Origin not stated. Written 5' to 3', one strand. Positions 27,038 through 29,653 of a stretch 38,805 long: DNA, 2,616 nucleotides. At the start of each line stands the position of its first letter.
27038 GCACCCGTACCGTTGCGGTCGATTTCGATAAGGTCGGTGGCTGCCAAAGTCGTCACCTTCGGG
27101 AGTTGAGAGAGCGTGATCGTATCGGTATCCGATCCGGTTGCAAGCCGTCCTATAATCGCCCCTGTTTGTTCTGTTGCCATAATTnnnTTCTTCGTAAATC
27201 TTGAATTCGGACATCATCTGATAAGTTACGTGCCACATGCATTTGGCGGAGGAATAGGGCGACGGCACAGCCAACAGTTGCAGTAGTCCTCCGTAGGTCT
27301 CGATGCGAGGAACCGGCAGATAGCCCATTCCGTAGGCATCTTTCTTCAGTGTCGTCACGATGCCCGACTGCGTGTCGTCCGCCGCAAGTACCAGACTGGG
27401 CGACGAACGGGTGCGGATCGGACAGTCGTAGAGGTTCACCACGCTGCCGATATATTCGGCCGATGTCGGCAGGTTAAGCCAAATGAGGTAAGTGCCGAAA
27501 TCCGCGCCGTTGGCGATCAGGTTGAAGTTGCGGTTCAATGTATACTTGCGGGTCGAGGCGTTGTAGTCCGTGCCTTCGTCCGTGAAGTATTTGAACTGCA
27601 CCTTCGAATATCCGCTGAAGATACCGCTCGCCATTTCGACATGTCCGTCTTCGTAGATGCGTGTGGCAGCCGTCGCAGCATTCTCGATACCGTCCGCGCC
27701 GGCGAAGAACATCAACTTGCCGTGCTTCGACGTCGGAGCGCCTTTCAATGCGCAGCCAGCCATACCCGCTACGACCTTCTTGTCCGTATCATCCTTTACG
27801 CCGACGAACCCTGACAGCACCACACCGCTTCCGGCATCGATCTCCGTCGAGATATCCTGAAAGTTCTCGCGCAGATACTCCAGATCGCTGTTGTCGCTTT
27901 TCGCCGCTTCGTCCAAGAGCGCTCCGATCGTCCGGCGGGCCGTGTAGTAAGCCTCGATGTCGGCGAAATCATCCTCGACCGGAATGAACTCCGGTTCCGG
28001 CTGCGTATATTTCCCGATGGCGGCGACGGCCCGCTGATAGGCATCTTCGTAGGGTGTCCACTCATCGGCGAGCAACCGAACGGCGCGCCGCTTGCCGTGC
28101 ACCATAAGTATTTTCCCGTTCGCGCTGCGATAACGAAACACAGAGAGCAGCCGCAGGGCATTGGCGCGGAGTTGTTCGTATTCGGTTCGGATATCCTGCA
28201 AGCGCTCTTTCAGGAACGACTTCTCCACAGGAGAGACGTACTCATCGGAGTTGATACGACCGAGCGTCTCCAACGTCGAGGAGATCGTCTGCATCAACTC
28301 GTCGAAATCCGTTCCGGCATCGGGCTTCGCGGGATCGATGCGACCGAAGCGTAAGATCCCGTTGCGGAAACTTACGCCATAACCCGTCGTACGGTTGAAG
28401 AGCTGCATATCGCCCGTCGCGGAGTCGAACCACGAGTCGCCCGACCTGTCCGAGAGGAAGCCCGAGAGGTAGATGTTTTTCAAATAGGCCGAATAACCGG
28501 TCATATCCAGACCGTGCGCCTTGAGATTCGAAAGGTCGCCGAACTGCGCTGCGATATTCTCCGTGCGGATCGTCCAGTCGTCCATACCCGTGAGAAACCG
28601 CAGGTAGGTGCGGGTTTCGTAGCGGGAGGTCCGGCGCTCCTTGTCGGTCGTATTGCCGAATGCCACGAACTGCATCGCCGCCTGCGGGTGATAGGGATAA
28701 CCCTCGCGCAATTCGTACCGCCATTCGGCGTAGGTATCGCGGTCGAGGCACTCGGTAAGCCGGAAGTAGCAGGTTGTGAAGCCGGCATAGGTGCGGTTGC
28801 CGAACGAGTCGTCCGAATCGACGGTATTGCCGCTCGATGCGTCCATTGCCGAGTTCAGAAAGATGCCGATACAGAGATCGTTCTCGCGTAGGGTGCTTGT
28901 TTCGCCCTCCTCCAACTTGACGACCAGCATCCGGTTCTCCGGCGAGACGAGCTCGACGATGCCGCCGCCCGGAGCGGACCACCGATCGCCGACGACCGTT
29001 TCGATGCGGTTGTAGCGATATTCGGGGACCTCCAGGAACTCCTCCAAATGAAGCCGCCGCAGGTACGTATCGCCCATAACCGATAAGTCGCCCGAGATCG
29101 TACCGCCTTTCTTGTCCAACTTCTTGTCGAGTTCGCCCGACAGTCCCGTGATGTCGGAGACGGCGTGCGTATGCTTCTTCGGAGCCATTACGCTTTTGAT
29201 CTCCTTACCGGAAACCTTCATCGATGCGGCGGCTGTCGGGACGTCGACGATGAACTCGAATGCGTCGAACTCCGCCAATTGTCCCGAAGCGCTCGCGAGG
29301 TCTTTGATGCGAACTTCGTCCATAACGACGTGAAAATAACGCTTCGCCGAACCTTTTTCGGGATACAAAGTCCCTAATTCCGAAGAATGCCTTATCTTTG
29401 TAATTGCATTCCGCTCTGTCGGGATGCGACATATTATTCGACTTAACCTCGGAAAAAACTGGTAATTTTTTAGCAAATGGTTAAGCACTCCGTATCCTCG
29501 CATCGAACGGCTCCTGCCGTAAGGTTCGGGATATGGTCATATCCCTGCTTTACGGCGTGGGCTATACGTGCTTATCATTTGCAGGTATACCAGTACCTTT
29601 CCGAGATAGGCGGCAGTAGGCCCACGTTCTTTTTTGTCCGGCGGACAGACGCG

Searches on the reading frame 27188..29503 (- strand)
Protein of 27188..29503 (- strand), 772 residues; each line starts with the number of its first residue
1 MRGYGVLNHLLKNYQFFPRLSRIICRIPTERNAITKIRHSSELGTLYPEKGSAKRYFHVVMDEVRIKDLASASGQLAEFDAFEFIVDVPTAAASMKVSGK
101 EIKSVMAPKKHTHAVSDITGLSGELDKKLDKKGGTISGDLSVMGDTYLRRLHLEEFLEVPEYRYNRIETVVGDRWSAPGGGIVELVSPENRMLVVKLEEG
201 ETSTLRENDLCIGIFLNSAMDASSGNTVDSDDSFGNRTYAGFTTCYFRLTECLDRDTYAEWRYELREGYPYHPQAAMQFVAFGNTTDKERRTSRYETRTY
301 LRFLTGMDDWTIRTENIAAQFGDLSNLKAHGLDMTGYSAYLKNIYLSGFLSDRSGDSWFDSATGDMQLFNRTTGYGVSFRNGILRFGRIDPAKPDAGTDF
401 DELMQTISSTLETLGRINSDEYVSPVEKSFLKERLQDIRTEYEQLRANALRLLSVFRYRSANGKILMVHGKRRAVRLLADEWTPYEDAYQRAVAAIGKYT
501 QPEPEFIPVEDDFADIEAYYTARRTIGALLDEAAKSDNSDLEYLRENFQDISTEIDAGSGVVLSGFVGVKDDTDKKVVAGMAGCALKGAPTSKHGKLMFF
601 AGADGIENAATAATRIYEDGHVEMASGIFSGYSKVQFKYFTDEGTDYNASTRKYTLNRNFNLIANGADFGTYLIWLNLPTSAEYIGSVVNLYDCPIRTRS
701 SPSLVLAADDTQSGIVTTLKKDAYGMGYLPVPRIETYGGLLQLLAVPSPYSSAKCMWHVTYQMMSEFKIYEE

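Call 8: search_protein_families(library=phrogs, proteins=[window:27188-29503:-], max_evalue=0.001)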
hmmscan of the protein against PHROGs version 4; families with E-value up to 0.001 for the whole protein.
window:27188-29503:- (772 aa): 2 families
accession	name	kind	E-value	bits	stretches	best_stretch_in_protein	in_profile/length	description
phrog_38044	-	unknown function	8.3e-15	53.8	1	412-540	1953-2055/3576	-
phrog_26822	-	unknown function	1.3e-05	25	1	144-312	163-320/530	-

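Call 9: search_protein_families(library=pfam, proteins=[window:27188-29503:-], max_evalue=0.01)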
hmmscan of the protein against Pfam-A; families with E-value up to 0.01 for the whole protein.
window:27188-29503:- (772 aa): 1 family
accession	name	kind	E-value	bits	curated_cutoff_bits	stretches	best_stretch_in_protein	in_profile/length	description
PF12789.12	PTR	-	0.0082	16.6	27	0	108-131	4-27/60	Phage tail repeat like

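Call 68: search_solved_structures(query=window:27188-29323:-, max_evalue=1)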
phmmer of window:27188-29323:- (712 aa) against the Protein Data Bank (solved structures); distinct sequences matched with E-value up to 1: 1.
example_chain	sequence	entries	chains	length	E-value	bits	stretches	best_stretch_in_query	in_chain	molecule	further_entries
9d93_La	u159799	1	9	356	0.043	15.6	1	41-72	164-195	Tail collar fibers, gp4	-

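Call 69: search_dna_similar(query=window:27188-29323:-, collection=phages, mode=protein, max_rows=8)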
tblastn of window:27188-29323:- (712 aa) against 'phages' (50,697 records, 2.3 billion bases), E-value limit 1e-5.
Records with a match: 27; places in all: 28; records where one place covers at least 80% of the query: 0.
Best place of each record, by identity: <60% 27.
By first word of the organism name: Porphyromonas 10; Bacteriophage 7; Bacteroides 5; uncultured 4; Phocaeicola 1.
By host as written in the record: - 14; Porphyromonas gingivalis WW2885 1; Porphyromonas gingivalis KCOM 2797 1; Porphyromonas gingivalis Kyudai-3 1; Porphyromonas gingivalis 381OKJP 1; Bacteroides intestinalis BG4 1; Bacteroides sp. 1; Phocaeicola vulgatus BM8 1; and 6 more.
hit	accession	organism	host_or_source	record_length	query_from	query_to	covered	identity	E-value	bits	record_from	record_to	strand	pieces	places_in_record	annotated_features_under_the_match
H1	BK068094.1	Porphyromonas phage phage013a_WW2885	Porphyromonas gingivalis WW2885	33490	84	292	29%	50.2%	3e-44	178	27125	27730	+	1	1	tail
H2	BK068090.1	Porphyromonas phage phage008a_KCOM2797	Porphyromonas gingivalis KCOM 2797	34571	84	292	29%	50.2%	3e-44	177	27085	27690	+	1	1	tail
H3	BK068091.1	Porphyromonas phage phage009a_Kyudai3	Porphyromonas gingivalis Kyudai-3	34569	84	292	29%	50.2%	3e-44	177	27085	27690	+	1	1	tail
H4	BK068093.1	Porphyromonas phage phage012a_381OKJP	Porphyromonas gingivalis 381OKJP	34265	84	292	29%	49.1%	9e-44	176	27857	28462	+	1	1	tail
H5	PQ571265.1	Bacteroides phage BI-TP1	Bacteroides intestinalis BG4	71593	83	288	29%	49.3%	1e-45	182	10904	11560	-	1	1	hypothetical protein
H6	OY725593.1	Bacteroides phage LoVEphage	-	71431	83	288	29%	49.3%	1e-45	182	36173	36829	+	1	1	hypothetical protein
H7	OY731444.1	Bacteroides phage LoVEphage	-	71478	83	288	29%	49.3%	1e-45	182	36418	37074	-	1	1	hypothetical protein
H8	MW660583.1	Bacteroides phage LoVEphage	Bacteroides sp.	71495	83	288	29%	49.3%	1e-45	182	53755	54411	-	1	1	tail protein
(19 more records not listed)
